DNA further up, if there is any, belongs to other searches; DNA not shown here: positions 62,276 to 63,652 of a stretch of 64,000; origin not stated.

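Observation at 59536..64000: Self-contained operon linking a dead GGDEF-EAL sensor, a HEPN-like unknown and a radical SAM enzyme through overlapping reading frames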

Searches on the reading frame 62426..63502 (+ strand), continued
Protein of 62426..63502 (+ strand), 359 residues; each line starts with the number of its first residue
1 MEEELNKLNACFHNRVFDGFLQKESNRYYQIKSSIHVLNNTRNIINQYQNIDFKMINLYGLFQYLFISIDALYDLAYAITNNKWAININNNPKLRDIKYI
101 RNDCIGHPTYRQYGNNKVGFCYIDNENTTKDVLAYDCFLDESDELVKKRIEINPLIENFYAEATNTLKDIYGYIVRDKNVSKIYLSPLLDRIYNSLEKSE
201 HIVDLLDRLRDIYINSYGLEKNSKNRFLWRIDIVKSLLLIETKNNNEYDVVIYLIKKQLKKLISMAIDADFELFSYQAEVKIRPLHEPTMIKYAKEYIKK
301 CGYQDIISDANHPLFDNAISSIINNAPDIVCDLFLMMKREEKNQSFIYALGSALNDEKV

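Call 35: search_protein_families(library=padloc, proteins=[P0112, P0115, P0117, P0119, P0122, P0135, P0148, P0152, P0146, P0159], max_evalue=0.1)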
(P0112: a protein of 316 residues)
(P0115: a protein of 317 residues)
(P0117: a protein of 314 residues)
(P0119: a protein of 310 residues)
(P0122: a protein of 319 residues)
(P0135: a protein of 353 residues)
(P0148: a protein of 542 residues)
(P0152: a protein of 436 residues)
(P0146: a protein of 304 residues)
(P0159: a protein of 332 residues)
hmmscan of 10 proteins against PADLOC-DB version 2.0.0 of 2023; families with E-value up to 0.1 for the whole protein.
P0112 (316 aa): 0 families

P0115 (317 aa): 0 families

P0117 (314 aa): 0 families

P0119 (310 aa): 0 families

P0122 (319 aa): 0 families

P0135 (353 aa): 1 family
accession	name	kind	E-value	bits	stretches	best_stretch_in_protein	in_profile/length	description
PDLC02502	BrxHI|BrxHII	-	0.021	13.1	1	200-238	11-49/53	BrxHI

P0148 (542 aa): 0 families

P0152 (436 aa): 0 families

P0146 (304 aa): 0 families

P0159 (332 aa): 0 families

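Call 37: find_encoding_contigs(protein=P0122, flank=6000, max_places=3)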
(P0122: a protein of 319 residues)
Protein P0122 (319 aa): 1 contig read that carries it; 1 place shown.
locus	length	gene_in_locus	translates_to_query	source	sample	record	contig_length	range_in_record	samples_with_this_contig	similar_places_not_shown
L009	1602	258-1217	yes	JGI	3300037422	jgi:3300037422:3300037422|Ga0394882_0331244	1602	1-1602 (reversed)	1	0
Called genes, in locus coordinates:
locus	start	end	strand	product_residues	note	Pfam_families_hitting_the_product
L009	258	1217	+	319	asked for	-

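Call 38: find_related_loci(query=A1, collection=genome_contigs, flank=7000)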
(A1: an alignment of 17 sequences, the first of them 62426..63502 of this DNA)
Query A1 (359 aa) in genome_contigs; peptide patterns used: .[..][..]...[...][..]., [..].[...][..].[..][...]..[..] (x = any residue, [..] = any of these).
228 stretches matched a pattern; 168 encode a relative of the query (tblastn E <= 1e-3); the best 80 are kept; 80 distinct loci.
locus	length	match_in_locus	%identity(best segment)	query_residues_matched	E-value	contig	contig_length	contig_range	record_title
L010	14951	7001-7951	33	46-358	2e-50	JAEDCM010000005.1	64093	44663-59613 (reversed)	MAG: Anaeroplasmataceae bacterium isolate MAG006 NODE_195_length_64093_cov_13.618601, whole genome shotgun sequence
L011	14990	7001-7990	29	24-354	6e-46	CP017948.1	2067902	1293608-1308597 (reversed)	Tenericutes bacterium MO-XQ, complete sequence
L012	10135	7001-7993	30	22-354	1e-45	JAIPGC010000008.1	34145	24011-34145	MAG: Acholeplasmataceae bacterium isolate Tobar13m-G41 Tobar13m-C1484, whole genome shotgun sequence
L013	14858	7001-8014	29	16-354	3e-44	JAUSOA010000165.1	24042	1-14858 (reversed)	MAG: Acholeplasmataceae bacterium isolate E21_concoct.bin.144_sub E21_k141_171293, whole genome shotgun sequence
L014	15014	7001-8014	30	16-354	7e-44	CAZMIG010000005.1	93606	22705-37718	MAG TPA_asm: uncultured Mariniplasma sp. isolate SRP178699_co1_599 genome assembly, contig: NODE_148_length_93606_cov_10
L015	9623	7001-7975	30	29-354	2e-43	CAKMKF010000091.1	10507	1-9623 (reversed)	uncultured Acholeplasmataceae bacterium isolate OKU19 genome assembly, contig: MEGAHIT_co_assembly_000000019977, whole g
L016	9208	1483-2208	35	29-270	6e-43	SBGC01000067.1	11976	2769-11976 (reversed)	MAG: Bacillota bacterium isolate M0117 scaffold_608_1, whole genome shotgun sequence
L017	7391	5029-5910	28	55-354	6e-43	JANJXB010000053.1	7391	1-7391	MAG: Acholeplasmataceae bacterium isolate RS263_metabat.bin.35 RS263_k141_36545, whole genome shotgun sequence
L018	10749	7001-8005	30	21-354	6e-43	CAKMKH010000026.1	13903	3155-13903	uncultured Acholeplasmataceae bacterium isolate OKU6 genome assembly, contig: MEGAHIT_co_assembly_000000015301, whole ge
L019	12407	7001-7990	32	31-354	4e-43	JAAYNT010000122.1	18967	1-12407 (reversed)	MAG: Acholeplasmataceae bacterium isolate AS21ysBPME_241 223514_AS21, whole genome shotgun sequence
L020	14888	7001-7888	30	55-356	4e-43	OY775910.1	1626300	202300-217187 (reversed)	MAG: Acholeplasmataceae bacterium isolate 79d77305-d387-4e48-9b67-53dfc1ec32a7 genome assembly, chromosome: 1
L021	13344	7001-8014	28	16-354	1e-42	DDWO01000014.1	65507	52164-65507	MAG TPA_asm: Acholeplasmataceae bacterium UBA2284 UBA2284_contig_19901, whole genome shotgun sequence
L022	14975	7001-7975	30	29-354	3e-42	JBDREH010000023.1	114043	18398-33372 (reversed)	MAG: Bacillota bacterium isolate MEGAHIT-group-1.303 k141_10267888, whole genome shotgun sequence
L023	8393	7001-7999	30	21-354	7e-42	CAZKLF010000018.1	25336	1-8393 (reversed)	MAG TPA_asm: uncultured Mariniplasma sp. isolate SRP191223_co1_51 genome assembly, contig: NODE_1599_length_25336_cov_9.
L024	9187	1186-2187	31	28-357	1e-41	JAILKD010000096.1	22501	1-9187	MAG: bacterium isolate RUI193 k141_4851446_flag=1_multi=45.0000_len=22501, whole genome shotgun sequence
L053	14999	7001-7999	30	29-358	6e-39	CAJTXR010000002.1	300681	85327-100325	MAG TPA_asm: uncultured Anaeroplasmataceae bacterium isolate MGBC122639 genome assembly, contig: MGBC122639.2, whole gen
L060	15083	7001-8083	29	3-354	2e-38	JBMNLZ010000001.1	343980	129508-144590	MAG: Bacilli bacterium isolate SBF912LR0HQ0065 contig_25964, whole genome shotgun sequence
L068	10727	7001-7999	29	29-358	1e-37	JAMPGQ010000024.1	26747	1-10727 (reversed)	MAG: Anaeroplasma bactoclasticum isolate NALB_7863_1 Scaffold_#24__SCF_024___26747_bp, whole genome shotgun sequence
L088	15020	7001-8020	30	14-354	2e-35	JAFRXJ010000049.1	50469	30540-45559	MAG: Acholeplasmatales bacterium isolate RGIG2884 Goat_Omasum.Co__c1723443, whole genome shotgun sequence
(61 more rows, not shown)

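Call 41: search_protein_families(library=pfam, proteins=[L068:8059-9900:+, L068:5312-6820:+, L068:4379-5200:+, L068:3336-4361:+, L060:3982-6972:+, L060:8115-9089:+, L088:5785-6969:+, L053:5816-6847:+], max_evalue=0.001)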
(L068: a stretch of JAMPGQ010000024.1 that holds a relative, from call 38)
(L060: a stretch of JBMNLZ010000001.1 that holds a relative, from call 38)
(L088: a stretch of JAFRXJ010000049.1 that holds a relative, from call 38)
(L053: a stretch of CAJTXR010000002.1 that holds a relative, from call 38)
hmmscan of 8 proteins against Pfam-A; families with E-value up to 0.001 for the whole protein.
L068:8059-9900:+ (614 aa): 9 families
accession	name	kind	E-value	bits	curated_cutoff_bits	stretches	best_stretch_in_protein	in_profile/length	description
PF00009.33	GTP_EFTU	-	8e-59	198.8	26.5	1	7-200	2-187/188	Elongation factor Tu GTP binding domain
PF21018.2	BipA_C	-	6.8e-46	155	23.8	1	489-597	1-109/110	TypA/BipA C-terminal domain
PF00679.30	EFG_C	-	1.4e-21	76.8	27.9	1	401-480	2-82/89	Elongation factor G C-terminus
PF03144.31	GTP_EFTU_D2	-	3.4e-13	50.3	30.3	1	224-294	1-73/73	Elongation factor Tu domain 2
PF22042.2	EF-G_D2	-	2.5e-11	44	27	1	221-295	13-83/84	Elongation factor G domain 2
PF14492.12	EFG_III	-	1.1e-07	32.2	27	1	333-387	18-73/75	Elongation Factor G, domain III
PF01926.29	MMR_HSR1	-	1.9e-06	28.4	21.9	1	11-132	2-113/113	50S ribosome-binding GTPase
PF00025.27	Arf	-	0.00038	20.4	22.3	0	61-151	48-143/174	ADP-ribosylation factor family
PF02421.24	FeoB_N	-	0.00056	19.9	27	0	56-149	32-131/156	Ferrous iron transport protein B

L068:5312-6820:+ (503 aa): 3 families
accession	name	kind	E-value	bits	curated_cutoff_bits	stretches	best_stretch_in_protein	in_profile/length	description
PF01145.31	Band_7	-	1.7e-23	84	23.6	1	29-206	3-175/176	SPFH domain / Band 7 family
PF13421.11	Band_7_1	-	2.1e-05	24.7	24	1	84-184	99-201/211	SPFH domain-Band 7 family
PF15975.10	Flot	-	0.00027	21.4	27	1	378-463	2-90/124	Flotillin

L068:4379-5200:+ (274 aa): 2 families
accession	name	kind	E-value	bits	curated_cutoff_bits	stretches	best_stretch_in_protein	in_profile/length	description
PF08543.17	Phos_pyr_kin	-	3.7e-18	66.2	27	1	69-250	58-235/246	Phosphomethylpyrimidine kinase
PF00294.29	PfkB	-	1.3e-07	31.7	25.8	1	85-242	131-285/302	pfkB family carbohydrate kinase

L068:3336-4361:+ (342 aa): 2 families
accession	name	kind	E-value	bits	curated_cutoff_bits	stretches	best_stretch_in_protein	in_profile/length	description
PF05343.19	Peptidase_M42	-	3.7e-72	243.3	23.2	1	47-334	1-292/292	M42 glutamyl aminopeptidase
PF01546.33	Peptidase_M20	-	1.5e-07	32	24.6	1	177-339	27-204/206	Peptidase family M20/M25/M40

L060:3982-6972:+ (997 aa): 5 families
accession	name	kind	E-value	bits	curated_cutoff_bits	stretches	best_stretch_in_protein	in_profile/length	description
PF17874.7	TPR_MalT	-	3.1e-06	27.2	45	1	131-263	8-146/336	MalT-like TPR region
PF14559.12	TPR_19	-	4.1e-06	27.5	25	0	141-186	8-50/68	Tetratricopeptide repeat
PF08447.18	PAS_3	-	0.00022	21.9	25.6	1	548-630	2-87/89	PAS fold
PF13424.12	TPR_12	-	0.00058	20.4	30.1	0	127-187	6-71/77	Tetratricopeptide repeat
PF25063.1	ARM_TT21_C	-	0.00072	19.9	35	0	130-228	27-122/209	Tetratricopeptide repeat protein 21 C-terminal ARM domain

L060:8115-9089:+ (325 aa): 0 families

L088:5785-6969:+ (395 aa): 5 families
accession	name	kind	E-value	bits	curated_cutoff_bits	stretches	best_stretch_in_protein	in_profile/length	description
PF05673.19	DUF815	-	1.3e-87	293.5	23.8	1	149-390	4-248/249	Protein of unknown function (DUF815)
PF20720.3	nSTAND3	-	3.5e-09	37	27.2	1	194-263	16-78/155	Novel STAND NTPase 3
PF13191.12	AAA_16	-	1.9e-06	28.9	32.6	1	176-244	6-73/167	AAA ATPase domain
PF00004.35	AAA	-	2.1e-05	25.4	21.2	1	198-297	1-114/131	ATPase family associated with various cellular activities (AAA)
PF13401.12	AAA_22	-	0.00018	22.3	27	1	197-244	7-54/130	AAA domain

L053:5816-6847:+ (344 aa): 2 families
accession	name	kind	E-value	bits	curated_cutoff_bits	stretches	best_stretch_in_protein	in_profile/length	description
PF05343.19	Peptidase_M42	-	2.3e-73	247.3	23.2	1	49-336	1-292/292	M42 glutamyl aminopeptidase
PF01546.33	Peptidase_M20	-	2.1e-07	31.5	24.6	1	178-341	26-204/206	Peptidase family M20/M25/M40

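Call 42: fold_search(model_id=the predicted structure, library=pdb)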
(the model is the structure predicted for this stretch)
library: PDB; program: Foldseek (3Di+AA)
matches with E <= 10: 80; with E <= 0.001: 0
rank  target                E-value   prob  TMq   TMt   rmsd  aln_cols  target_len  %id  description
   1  3fga_B                1.3e+00  0.05  0.13  0.12  21.9       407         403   12  Structural Basis of PP2A and Sgo interaction (released 2009-09-22)
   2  9mx1_A                2.0e+00  0.03  0.11  0.03  26.9       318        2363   14  Clostridioides difficile Toxin A with mCDIFA-248-25 Fab (released 2025-07-09)
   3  9jro_A                2.3e+00  0.03  0.12  0.11  26.2       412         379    9  Structural Insights into Selective Antagonism of PF04418948 and EP2 Prostaglandin Receptor (released 2025-10-22)
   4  5ztm_B                2.8e+00  0.11  0.10  0.20  21.9       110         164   10  Crystal structure of MLE dsRBDs in complex with roX2 (R2H1) (released 2019-03-06)
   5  5vu3_E                3.5e+00  0.14  0.08  0.16  11.0        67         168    6  Crystal structure of the competence-damaged protein (CinA) superfamily protein ECL_02051 from Enterobacter cloacae (released 2017-06-14)
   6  4r5j_A                3.5e+00  0.08  0.13  0.20  16.5       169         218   12  Crystal structure of the DnaK C-terminus (Dnak-SBD-A) (released 2014-09-10)
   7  5n77_A                3.6e+00  0.03  0.10  0.13  20.7       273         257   10  Crystal structure of the cytosolic domain of the CorA magnesium channel from Escherichia coli in complex with magnesiu (released 2017-07-12)
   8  5vu3_D                3.8e+00  0.13  0.08  0.16  10.8        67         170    6  Crystal structure of the competence-damaged protein (CinA) superfamily protein ECL_02051 from Enterobacter cloacae (released 2017-06-14)
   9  2q0t_B                3.8e+00  0.02  0.10  0.13  21.2       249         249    8  Crystal structure of a putative gamma-carboxymuconolactone decarboxylase subunit (bxe_b0980) from burkholderia xenovor (released 2007-06-12)
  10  5vu3_A                4.0e+00  0.13  0.08  0.15  10.2        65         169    5  Crystal structure of the competence-damaged protein (CinA) superfamily protein ECL_02051 from Enterobacter cloacae (released 2017-06-14)
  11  7kfl_A                4.3e+00  0.03  0.17  0.17  20.3       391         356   11  Crystal structure of the cargo-binding domain from the plant class XI myosin (MyoXIk) (released 2021-04-21)
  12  4r5k_A                4.5e+00  0.08  0.13  0.19  15.9       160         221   11  Crystal structure of the DnaK C-terminus (Dnak-SBD-B) (released 2014-09-10)
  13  8wi7_w                4.5e+00  0.05  0.09  0.11  11.8        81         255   10  Cryo- EM structure of Mycobacterium smegmatis 70S ribosome, bS1 and RafH. (released 2024-02-28)
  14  4po2_A                4.5e+00  0.04  0.11  0.15  15.9       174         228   11  Crystal Structure of the Stress-Inducible Human Heat Shock Protein HSP70 Substrate-Binding Domain in Complex with Pept (released 2014-08-20)
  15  5vu3_C                4.7e+00  0.12  0.08  0.16  10.2        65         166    5  Crystal structure of the competence-damaged protein (CinA) superfamily protein ECL_02051 from Enterobacter cloacae (released 2017-06-14)
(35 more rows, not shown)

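Call 43: search_protein_families(library=pfam, alignment_id=A2, max_evalue=10)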
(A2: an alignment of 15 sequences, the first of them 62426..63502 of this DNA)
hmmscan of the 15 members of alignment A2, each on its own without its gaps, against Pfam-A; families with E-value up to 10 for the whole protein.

A. member 1, window:62426-63502:+ (359 aa): 1 family
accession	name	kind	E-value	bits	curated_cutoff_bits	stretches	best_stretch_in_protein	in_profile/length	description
PF15781.12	ParE-like_toxin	-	0.25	11.8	28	1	37-88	22-73/87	ParE-like toxin of type II bacterial toxin-antitoxin system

B. families by the number of members that match (of 15 scanned): 21 families
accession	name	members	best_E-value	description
PF05073.17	Baculo_p24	1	0.0057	Baculovirus P24 capsid protein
PF11099.14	M11L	1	0.017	Apoptosis regulator M11L like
PF16853.11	CDC13_N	1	0.026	Cell division control protein 13 N-terminus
PF18734.6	HEPN_AbiU2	1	0.027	AbiU2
PF17363.7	DUF5388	1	0.028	Family of unknown function (DUF5388)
PF08702.15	Fib_alpha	1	0.03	Fibrinogen alpha/beta chain family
PF04996.17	AstB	1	0.034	Succinylarginine dihydrolase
PF12983.12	DUF3867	1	0.058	Protein of unknown function (DUF3867)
PF21186.2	DUF6852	1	0.061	Domain of unknown function (DUF6852)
PF18624.6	CdiI_4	1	0.066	CDI immunity protein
PF02847.23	MA3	1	0.096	MA3 domain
PF22080.2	Dark_CARD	1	0.1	Dark, CARD domain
PF05709.17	Sipho_tail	1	0.13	Phage tail protein RIFT-related domain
PF22592.2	FCaBP_EF-hand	1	0.15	FCaBP EF-hand domain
PF08679.17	DsrD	1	0.15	Dissimilatory sulfite reductase D (DsrD)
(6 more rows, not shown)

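Call 47: find_homologous_proteins(query=L001:11064-11831:+, max_evalue=1e-10)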
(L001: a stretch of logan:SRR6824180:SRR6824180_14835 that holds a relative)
Query L001:11064-11831:+ (256 aa): 5701 proteins with E <= 1e-10 among 6037 candidates; the best 120 are listed.
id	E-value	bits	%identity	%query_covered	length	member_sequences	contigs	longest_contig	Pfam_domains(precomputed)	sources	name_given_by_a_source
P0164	3.0e-166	569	97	100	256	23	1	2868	PF13186.12,PF04055.28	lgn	-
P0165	1.3e-94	335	57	100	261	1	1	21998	PF13186.12,PF04055.28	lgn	-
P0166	4.1e-84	300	54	98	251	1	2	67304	PF13186.12,PF04055.28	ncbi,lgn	-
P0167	1.3e-70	256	95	48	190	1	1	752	PF04055.28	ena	-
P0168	2.5e-67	245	45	100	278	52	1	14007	PF13186.12,PF04055.28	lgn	-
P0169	3.7e-66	241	43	99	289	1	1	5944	PF13186.12,PF04055.28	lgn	-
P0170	1.5e-65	239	46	98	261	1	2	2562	PF13186.12,PF04055.28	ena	-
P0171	1.9e-65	239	43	99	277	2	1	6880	PF13186.12,PF04055.28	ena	-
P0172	2.5e-65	239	43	99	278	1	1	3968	PF13186.12,PF04055.28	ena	-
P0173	5.7e-65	237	46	99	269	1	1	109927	PF13186.12,PF04055.28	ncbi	-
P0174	1.3e-64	236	44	98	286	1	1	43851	PF13186.12,PF04055.28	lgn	-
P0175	1.8e-64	236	43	99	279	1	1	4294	PF13186.12,PF04055.28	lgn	-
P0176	3.0e-64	235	45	96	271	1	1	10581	PF13186.12,PF04055.28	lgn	-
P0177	3.3e-64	235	46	99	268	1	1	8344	PF13186.12,PF04055.28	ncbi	-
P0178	5.3e-64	234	43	99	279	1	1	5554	PF13186.12,PF04055.28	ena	-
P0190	3.4e-62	228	43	98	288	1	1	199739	PF13186.12,PF04055.28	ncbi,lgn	-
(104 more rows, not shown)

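Call 50: find_encoding_contigs(protein=P0190, flank=4000, max_places=2)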
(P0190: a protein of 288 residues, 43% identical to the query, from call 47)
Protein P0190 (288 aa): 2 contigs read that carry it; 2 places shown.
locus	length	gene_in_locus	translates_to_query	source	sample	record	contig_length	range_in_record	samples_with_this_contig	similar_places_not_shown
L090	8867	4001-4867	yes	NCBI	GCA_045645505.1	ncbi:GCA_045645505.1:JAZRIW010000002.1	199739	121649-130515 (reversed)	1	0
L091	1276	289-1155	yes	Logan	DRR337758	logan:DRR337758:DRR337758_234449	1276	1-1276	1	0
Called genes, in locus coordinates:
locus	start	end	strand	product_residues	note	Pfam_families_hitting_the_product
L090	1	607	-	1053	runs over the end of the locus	PF00133:tRNA-synt_1, PF01406:tRNA-synt_1e (faint), PF09334:tRNA-synt_1g, PF08264:Anticodon_1, PF19302:DUF5915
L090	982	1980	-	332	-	PF14057:GGGtGRT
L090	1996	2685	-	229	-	-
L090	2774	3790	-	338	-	PF00044:Gp_dh_N, PF02800:Gp_dh_C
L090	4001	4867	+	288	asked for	PF04055:Radical_SAM, PF13186:SPASM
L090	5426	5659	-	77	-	PF13560:HTH_31, PF12844:HTH_19, PF01381:HTH_3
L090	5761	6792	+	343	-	-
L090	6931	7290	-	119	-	PF04480:DUF559, PF18741:MTES_1575 (weak)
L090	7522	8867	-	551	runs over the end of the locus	PF00920:ILVD_EDD_N, PF24877:ILV_EDD_C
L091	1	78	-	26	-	PF00044:Gp_dh_N (weak)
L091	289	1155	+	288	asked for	PF04055:Radical_SAM, PF13186:SPASM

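Call 51: find_encoding_contigs(protein=P0173, flank=4000, max_places=2)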
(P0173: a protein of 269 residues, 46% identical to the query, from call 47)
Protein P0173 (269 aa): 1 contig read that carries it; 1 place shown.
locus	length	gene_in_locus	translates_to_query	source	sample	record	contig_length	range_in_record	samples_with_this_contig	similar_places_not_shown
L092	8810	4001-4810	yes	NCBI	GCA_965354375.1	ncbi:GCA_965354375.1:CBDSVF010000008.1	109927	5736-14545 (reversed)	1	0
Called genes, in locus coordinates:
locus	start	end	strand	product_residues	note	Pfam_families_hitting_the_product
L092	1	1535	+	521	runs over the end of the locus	PF00990:GGDEF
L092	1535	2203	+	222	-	PF01128:IspD, PF12804:NTP_transf_3 (weak)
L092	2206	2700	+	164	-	PF02542:YgbB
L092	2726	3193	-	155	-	PF00571:CBS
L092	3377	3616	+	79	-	PF01106:NifU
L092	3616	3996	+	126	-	-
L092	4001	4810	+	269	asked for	PF04055:Radical_SAM, PF13186:SPASM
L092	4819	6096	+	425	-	PF00342:PGI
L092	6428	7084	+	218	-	PF01520:Amidase_3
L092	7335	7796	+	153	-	PF02367:TsaE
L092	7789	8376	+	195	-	PF00814:TsaD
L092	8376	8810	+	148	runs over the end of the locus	PF13302:Acetyltransf_3 (weak), PF13420:Acetyltransf_4 (weak), PF00583:Acetyltransf_1, PF13673:Acetyltransf_10, PF13508:Acetyltransf_7, PF08445:FR47 (weak)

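Call 59: list_cluster_members(proteins=[P0112, P0115, P0117, P0119, P0135, P0148, P0152, P0146, P0159, P0128])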
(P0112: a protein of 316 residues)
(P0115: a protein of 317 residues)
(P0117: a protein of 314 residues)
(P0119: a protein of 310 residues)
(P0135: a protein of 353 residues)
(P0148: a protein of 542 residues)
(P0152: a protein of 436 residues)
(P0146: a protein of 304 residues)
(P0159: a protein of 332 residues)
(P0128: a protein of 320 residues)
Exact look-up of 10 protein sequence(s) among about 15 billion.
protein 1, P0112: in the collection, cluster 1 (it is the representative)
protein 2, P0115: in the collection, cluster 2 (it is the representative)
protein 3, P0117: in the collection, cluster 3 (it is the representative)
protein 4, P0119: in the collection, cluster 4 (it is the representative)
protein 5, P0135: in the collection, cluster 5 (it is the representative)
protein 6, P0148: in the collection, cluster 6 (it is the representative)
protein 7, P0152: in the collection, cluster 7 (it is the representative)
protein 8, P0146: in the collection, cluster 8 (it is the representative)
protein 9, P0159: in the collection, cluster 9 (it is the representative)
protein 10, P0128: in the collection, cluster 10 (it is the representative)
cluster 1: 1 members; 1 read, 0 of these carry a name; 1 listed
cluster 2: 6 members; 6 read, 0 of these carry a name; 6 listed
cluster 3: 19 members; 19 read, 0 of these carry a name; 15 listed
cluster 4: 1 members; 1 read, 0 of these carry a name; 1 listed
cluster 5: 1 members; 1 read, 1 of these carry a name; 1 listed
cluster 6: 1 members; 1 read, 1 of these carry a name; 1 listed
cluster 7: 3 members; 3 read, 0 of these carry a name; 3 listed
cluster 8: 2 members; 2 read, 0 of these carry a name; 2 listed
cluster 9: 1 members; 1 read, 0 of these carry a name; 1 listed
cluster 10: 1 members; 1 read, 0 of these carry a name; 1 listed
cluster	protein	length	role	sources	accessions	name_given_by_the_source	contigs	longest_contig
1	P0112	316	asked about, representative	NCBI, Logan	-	-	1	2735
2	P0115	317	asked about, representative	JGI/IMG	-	-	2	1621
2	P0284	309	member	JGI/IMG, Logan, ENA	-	-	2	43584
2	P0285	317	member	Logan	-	-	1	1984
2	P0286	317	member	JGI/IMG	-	-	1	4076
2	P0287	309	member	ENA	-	-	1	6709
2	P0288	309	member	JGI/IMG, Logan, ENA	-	-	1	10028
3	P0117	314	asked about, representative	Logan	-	-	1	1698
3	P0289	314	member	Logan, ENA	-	-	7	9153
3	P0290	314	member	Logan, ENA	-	-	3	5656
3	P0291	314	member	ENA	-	-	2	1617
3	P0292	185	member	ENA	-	-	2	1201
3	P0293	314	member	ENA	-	-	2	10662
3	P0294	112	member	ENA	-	-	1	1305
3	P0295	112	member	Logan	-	-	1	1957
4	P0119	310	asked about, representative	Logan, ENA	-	-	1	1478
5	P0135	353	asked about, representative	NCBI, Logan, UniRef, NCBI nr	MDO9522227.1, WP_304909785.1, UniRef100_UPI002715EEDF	MAG: hypothetical protein Q7J08_00745 [Methanocorpusculum sp.] | hypothetical protein n=1 Tax=Methanocorpusculum sp. TaxID=2058474 RepID=UPI002715EEDF | hypothetical protein [Methanocorpusculum sp.]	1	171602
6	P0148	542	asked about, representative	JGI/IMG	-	hypothetical protein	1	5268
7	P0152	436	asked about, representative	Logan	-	-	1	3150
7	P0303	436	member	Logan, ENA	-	-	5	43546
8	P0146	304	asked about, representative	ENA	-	-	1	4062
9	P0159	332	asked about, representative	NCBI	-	-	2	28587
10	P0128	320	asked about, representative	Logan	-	-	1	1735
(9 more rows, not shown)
